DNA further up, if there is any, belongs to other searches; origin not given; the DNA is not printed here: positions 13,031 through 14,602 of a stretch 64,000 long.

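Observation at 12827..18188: Metal-uptake operon in which both ABC permeases are fused to DtxR-like repressor domains, alongside a stand-alone MntR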

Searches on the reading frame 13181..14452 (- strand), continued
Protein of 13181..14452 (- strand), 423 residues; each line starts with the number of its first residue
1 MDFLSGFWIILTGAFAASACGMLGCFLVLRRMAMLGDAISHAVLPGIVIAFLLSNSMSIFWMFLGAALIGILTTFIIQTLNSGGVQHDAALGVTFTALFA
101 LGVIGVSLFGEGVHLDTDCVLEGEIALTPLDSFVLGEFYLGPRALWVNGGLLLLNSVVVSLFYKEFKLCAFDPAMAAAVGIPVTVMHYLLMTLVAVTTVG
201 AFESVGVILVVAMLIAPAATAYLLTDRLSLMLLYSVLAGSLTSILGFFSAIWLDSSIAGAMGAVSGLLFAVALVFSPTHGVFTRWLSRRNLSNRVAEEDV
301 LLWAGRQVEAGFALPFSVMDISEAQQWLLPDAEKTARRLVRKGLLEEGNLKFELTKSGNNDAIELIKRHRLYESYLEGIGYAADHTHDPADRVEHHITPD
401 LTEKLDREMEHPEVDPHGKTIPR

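Call 15: find_encoding_contigs(protein=P0032, flank=8000, max_places=2)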
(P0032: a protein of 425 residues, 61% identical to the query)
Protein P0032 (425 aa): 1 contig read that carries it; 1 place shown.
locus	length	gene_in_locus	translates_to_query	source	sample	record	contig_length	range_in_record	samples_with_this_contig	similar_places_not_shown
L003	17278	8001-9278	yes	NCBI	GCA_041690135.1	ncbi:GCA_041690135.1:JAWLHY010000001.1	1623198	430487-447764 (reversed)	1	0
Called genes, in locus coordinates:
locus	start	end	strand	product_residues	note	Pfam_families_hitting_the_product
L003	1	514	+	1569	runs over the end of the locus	PF14516:AAA_35, PF23381:Beta-prop_IFT122_1st, PF25173:Beta-prop_WDR3_1st, PF25174:Beta-prop_THOC3, PF25175:Beta-prop_WDR5, PF25173:Beta-prop_WDR3_1st, PF24814:WD40_Prp19, PF25175:Beta-prop_WDR5, +45 more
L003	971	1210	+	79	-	-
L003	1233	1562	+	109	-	-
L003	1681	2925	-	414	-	-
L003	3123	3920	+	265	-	PF13557:Phenol_MetA_deg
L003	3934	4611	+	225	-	PF01325:Fe_dep_repress, PF12802:MarR_2 (faint), PF02742:Fe_dep_repr_C, PF04023:FeoA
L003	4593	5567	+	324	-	PF01297:ZnuA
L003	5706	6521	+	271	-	PF13476:AAA_23 (faint), PF00005:ABC_tran, PF02463:SMC_N (faint), PF13304:AAA_21 (faint)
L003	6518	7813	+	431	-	PF00950:ABC-3, PF01032:FecCD, PF02742:Fe_dep_repr_C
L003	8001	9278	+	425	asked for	PF00950:ABC-3, PF02742:Fe_dep_repr_C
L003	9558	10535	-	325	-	PF00291:PALP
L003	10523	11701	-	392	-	PF00155:Aminotran_1_2, PF12897:Asp_aminotransf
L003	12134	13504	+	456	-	PF03972:MmgE_PrpD_N, PF19305:MmgE_PrpD_C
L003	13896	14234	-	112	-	-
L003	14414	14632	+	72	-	PF00578:AhpC-TSA (weak), PF08534:Redoxin (weak)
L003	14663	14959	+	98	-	PF00578:AhpC-TSA, PF08534:Redoxin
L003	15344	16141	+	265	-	PF18306:LDcluster4, PF03641:Lysine_decarbox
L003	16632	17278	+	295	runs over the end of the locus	PF13714:PEP_mutase, PF00463:ICL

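Call 16: find_encoding_contigs(protein=P0067, flank=7000, max_places=1)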
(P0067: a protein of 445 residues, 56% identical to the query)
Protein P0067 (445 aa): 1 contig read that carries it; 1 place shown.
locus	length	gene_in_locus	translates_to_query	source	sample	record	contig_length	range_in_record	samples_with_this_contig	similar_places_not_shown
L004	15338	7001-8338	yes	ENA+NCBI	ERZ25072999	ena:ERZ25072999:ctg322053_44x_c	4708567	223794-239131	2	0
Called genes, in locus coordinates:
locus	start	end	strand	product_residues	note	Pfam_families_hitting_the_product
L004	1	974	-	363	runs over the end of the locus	PF13421:Band_7_1, PF01145:Band_7, PF12728:HTH_17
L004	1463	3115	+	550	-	PF17210:SdrD_B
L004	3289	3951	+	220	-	PF01325:Fe_dep_repress, PF02742:Fe_dep_repr_C, PF04023:FeoA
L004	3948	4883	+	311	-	PF01297:ZnuA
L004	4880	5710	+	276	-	PF00005:ABC_tran, PF02463:SMC_N (faint), PF13304:AAA_21 (faint)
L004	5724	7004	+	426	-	PF00950:ABC-3, PF02742:Fe_dep_repr_C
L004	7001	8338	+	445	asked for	PF00950:ABC-3, PF01032:FecCD, PF02742:Fe_dep_repr_C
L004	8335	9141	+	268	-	PF13557:Phenol_MetA_deg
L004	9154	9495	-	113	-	-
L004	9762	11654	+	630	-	PF07244:POTRA, PF01103:Omp85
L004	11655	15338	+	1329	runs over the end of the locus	PF05170:AsmA (weak), PF27051:TamB_N, PF04357:TamB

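Call 19: find_encoding_contigs(protein=P0073, flank=7000, max_places=1)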
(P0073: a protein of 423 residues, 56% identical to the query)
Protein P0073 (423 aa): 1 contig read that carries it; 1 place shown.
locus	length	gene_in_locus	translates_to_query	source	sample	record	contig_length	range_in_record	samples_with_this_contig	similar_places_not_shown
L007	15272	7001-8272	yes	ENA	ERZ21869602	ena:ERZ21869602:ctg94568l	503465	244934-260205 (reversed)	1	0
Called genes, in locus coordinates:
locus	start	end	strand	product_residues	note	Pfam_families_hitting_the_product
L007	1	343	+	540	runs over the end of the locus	PF16697:Yop-YscD_cpl, PF00498:FHA, PF13185:GAF_2, PF01590:GAF, PF13492:GAF_3, PF00211:Guanylate_cyc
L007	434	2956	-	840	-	PF00912:Transgly, PF00905:Transpeptidase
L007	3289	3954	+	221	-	PF01325:Fe_dep_repress, PF13412:HTH_24 (faint), PF02742:Fe_dep_repr_C, PF04023:FeoA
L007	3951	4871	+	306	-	PF01297:ZnuA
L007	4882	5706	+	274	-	PF00005:ABC_tran, PF02463:SMC_N (faint), PF13304:AAA_21 (faint)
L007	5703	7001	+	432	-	PF00950:ABC-3, PF02742:Fe_dep_repr_C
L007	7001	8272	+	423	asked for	PF00950:ABC-3, PF02742:Fe_dep_repr_C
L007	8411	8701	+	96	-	PF00166:Cpn10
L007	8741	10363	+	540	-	PF00118:Cpn60_TCP1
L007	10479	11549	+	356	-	PF01628:HrcA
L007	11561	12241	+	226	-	PF01025:GrpE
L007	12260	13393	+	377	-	PF00226:DnaJ, PF01556:DnaJ_C, PF00684:DnaJ_CXXCXGXG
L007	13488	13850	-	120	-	PF00903:Glyoxalase, PF18029:Glyoxalase_6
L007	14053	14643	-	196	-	PF00881:Nitroreductase, PF14512:TM1586_NiRdase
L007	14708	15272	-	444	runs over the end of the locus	PF13646:HEAT_2 (faint)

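Call 25: find_related_loci(query=A1, collection=metagenome_contigs, flank=7000)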
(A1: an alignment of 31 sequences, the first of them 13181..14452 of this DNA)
Query A1 (423 aa) in metagenome_contigs; peptide patterns used: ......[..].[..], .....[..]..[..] (x = any residue, [..] = any of these).
600 stretches matched a pattern (row limit reached: there are more); 593 encode a relative of the query (tblastn E <= 1e-3); the best 80 are kept; 80 distinct loci.
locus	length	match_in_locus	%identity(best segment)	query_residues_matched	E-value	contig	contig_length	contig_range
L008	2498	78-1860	58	5-423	7e-172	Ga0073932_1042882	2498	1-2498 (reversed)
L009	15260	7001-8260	54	3-422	2e-137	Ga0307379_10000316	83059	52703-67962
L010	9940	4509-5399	62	2-298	1e-105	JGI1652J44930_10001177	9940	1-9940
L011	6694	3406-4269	62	9-297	2e-105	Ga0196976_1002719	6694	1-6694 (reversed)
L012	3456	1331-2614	43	1-423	3e-107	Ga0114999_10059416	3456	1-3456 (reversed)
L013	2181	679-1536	60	9-294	7e-111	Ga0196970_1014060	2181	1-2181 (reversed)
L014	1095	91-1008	60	1-307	3e-113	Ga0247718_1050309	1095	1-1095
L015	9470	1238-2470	48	1-417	3e-102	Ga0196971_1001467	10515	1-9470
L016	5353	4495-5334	59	8-290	9e-102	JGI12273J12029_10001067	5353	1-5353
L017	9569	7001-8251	43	5-421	8e-101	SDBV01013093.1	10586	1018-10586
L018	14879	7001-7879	61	1-293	2e-100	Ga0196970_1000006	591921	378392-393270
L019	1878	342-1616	43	8-423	1e-106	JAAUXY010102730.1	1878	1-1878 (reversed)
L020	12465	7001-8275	42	8-423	2e-100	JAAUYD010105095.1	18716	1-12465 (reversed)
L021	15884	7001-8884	43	8-423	2e-100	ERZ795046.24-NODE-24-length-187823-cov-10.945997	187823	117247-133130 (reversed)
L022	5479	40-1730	43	6-423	6e-100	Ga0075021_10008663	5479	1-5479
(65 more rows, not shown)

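Call 45: predict_structure(alignment_id=A1)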
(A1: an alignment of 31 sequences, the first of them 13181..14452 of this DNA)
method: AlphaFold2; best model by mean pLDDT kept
length: 423 residues; sequences in the alignment: 31
mean_pLDDT: 78.5   pTM: 0.64
mean pLDDT of the five models: 78.5, 77.5, 76.1, 74.0, 72.3
residues with pLDDT >= 90: 89; 70-90: 224; 50-70: 96; < 50: 14
segments of 3 or more residues with pLDDT < 50: 32-37, 112-117
pLDDT, mean of each block of 10 residues (from residue 1): 84 91 77 49 61 66 69 71 66 60 63 49 71 83 89 90 69 66 74 79 76 82 84 91 92 83 82 77 84 89 90 85 90 93 90 92 90 86 65 74 87 87 83
secondary structure, 60 per line:
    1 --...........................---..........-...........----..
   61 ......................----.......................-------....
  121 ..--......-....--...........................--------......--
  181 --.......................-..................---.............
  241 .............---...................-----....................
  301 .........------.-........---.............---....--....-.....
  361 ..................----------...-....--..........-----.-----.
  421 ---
elements in order: H3-29 H33-42 H44-54 H59-82 H87-109 H117-122 H125-130 E132-135 E138-142 H143-164 H173-178 H183-205 H207-224 H228-253 H257-275 H281-309 H318-325 H329-341 E345-348 E351-354 H356-378 H393-396 H399-408

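Call 49: fold_search(model_id=the predicted structure, library=pdb)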
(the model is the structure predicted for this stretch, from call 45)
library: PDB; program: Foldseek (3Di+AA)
matches with E <= 10: 1164; with E <= 0.001: 47
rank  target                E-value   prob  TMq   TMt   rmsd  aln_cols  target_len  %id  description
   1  7kyp_B                2.4e-14  1.00  0.52  0.76   4.3       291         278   31  PsaBC from Streptococcus pneumoniae in complex with Fab (released 2021-08-25)
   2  7kyp_D                3.8e-14  1.00  0.52  0.76   4.2       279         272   31  PsaBC from Streptococcus pneumoniae in complex with Fab (released 2021-08-25)
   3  7kyp_F                4.1e-14  1.00  0.52  0.73   4.2       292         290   31  PsaBC from Streptococcus pneumoniae in complex with Fab (released 2021-08-25)
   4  7kyp_N                7.1e-14  1.00  0.52  0.75   4.5       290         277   31  PsaBC from Streptococcus pneumoniae in complex with Fab (released 2021-08-25)
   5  7kyp_H                1.0e-13  1.00  0.52  0.77   4.2       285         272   30  PsaBC from Streptococcus pneumoniae in complex with Fab (released 2021-08-25)
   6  7kyp_P                1.4e-13  1.00  0.51  0.76   3.8       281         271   31  PsaBC from Streptococcus pneumoniae in complex with Fab (released 2021-08-25)
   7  7kyp_J                1.4e-13  1.00  0.52  0.76   4.2       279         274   31  PsaBC from Streptococcus pneumoniae in complex with Fab (released 2021-08-25)
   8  7kyo_C                3.8e-13  1.00  0.50  0.77   4.3       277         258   31  PsaBC from Streptococcus pneumoniae in complex with Fab (released 2021-08-25)
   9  8pw0_A                3.1e-05  1.00  0.28  0.80   2.6       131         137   27  Manganese-dependent transcriptional repressor DR2539 complexed with manganese and bound to dr1709 promotor (released 2024-05-08)
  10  8pvz_B                9.8e-05  1.00  0.28  0.79   2.7       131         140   27  Manganese-dependent transcriptional repressor DR2539 complexed with cadmium (released 2024-05-08)
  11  8pvt_B                1.3e-04  1.00  0.28  0.81   2.5       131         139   27  Manganese-dependent transcriptional repressor DR2539 complexed with cadmium (SAD 7 keV) (released 2024-05-08)
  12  7b1y_A                1.5e-04  1.00  0.27  0.75   2.8       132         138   28  DtxR-like iron-dependent regulator IdeR complexed with cobalt and its consensus DNA-binding sequence (released 2021-03-03)
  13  2isy_A                1.6e-04  1.00  0.28  0.76   2.7       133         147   30  Crystal structure of the nickel-activated two-domain iron-dependent regulator (IdeR) (released 2007-02-13)
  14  2it0_A                1.6e-04  1.00  0.27  0.75   2.5       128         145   30  Crystal structure of a two-domain IdeR-DNA complex crystal form II (released 2007-02-13)
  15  7b24_A                1.7e-04  1.00  0.27  0.74   2.8       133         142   27  DtxR-like iron-dependent regulator IdeR (P39G variant) complexed with cobalt and its consensus DNA-binding sequence (released 2021-03-03)
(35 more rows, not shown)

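Call 50: list_cluster_members(proteins=[P0005, P0006, P0032, P0045, P0067, P0070, P0085, P0098, P0004, P0012])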
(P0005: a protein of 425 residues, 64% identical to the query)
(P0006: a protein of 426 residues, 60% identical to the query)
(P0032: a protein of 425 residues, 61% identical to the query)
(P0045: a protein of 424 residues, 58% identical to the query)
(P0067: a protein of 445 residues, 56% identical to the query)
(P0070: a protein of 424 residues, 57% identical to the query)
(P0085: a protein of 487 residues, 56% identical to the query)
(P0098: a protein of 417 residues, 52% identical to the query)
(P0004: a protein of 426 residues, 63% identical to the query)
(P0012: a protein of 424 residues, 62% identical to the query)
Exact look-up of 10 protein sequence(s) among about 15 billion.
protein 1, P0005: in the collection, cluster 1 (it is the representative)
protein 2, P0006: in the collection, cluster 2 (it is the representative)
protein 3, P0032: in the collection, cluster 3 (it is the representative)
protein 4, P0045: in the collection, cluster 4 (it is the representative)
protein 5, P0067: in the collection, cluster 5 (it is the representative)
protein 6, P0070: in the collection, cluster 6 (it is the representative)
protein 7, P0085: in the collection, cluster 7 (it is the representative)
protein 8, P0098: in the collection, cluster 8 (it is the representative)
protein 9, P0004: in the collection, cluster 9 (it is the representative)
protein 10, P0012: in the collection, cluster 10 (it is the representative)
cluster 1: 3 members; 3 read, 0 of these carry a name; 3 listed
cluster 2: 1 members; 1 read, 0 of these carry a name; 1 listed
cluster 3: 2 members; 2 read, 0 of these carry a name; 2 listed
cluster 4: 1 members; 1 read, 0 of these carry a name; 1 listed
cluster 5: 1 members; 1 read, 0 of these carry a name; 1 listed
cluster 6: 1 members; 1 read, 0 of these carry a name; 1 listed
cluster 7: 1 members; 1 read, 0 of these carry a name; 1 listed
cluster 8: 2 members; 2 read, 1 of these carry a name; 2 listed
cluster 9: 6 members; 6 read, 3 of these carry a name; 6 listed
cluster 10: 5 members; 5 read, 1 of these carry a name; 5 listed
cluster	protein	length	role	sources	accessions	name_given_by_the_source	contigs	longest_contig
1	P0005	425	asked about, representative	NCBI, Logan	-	-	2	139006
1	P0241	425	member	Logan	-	-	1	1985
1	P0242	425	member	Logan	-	-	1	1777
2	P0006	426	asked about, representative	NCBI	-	-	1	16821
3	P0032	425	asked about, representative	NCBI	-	-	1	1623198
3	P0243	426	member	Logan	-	-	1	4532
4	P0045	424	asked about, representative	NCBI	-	-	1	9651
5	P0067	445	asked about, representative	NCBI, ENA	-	-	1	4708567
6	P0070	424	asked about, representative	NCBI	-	-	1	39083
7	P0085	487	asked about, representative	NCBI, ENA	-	-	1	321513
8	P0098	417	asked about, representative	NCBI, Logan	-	-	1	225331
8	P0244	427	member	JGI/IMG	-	manganese/zinc/iron transport system permease protein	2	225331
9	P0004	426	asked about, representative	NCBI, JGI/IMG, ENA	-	-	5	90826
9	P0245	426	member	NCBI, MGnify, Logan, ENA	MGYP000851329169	CR=1 FL=1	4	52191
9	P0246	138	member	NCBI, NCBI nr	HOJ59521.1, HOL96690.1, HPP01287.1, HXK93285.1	MAG TPA: iron dependent repressor, metal binding and dimerization domain protein ... | iron dependent repressor, metal binding and dimerization domain protein [bacterium]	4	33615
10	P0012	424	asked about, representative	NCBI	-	-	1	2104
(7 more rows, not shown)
